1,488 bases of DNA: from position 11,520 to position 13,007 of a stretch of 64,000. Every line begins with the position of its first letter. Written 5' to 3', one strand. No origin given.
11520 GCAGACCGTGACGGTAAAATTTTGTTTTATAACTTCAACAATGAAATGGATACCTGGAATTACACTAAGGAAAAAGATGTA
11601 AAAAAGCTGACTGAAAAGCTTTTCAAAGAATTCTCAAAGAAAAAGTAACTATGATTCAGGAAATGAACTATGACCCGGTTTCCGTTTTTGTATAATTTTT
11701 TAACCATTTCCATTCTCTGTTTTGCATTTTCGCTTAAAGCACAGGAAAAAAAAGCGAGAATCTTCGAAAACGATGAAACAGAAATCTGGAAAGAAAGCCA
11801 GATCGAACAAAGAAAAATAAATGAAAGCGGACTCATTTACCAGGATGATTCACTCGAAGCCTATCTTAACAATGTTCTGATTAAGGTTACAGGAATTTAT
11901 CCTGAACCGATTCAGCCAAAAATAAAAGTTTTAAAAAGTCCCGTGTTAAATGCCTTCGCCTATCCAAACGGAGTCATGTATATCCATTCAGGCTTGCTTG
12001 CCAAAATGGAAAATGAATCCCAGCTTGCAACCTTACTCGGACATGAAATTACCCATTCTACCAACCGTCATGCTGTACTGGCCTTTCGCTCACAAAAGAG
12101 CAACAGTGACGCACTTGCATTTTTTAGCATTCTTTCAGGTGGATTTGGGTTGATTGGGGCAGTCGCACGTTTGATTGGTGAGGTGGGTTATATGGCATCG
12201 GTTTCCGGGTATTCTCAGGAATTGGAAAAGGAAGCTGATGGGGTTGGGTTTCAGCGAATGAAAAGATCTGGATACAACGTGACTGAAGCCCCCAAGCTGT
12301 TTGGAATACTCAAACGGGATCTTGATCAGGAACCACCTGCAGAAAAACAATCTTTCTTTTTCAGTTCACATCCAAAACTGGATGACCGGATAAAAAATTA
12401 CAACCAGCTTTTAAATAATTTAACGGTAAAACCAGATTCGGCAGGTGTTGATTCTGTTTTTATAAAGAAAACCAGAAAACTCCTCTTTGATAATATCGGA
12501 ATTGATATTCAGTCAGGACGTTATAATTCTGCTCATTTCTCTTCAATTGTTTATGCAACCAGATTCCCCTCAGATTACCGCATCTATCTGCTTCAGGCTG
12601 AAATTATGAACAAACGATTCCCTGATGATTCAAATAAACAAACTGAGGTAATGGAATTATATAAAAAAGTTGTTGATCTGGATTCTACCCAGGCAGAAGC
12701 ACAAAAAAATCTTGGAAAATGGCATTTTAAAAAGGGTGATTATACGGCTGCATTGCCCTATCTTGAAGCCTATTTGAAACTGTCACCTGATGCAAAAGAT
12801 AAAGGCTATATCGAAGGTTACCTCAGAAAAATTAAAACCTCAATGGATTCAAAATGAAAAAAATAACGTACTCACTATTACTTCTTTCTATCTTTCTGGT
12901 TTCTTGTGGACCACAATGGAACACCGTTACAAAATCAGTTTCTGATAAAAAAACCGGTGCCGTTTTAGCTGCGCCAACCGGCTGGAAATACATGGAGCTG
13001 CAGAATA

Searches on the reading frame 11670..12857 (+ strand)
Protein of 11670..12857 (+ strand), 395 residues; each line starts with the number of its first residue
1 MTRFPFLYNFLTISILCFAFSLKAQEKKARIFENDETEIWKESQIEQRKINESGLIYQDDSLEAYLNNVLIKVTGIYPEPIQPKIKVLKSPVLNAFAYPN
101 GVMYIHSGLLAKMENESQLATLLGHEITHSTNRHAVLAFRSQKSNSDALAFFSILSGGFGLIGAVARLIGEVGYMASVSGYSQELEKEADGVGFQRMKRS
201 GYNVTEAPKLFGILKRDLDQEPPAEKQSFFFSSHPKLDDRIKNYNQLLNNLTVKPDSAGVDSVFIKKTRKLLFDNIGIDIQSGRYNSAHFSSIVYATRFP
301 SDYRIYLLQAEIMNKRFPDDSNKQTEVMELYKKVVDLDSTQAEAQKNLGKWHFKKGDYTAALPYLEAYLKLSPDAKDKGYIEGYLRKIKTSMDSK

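Call 48: search_protein_families(library=pfam, proteins=[window:11670-12857:+], max_evalue=0.00001)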
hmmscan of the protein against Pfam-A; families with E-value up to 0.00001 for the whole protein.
window:11670-12857:+ (395 aa): 1 family
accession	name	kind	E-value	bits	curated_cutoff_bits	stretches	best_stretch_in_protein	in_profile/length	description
PF01435.24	Peptidase_M48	-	4.5e-26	92.2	20.3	1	72-243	16-181/186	Peptidase family M48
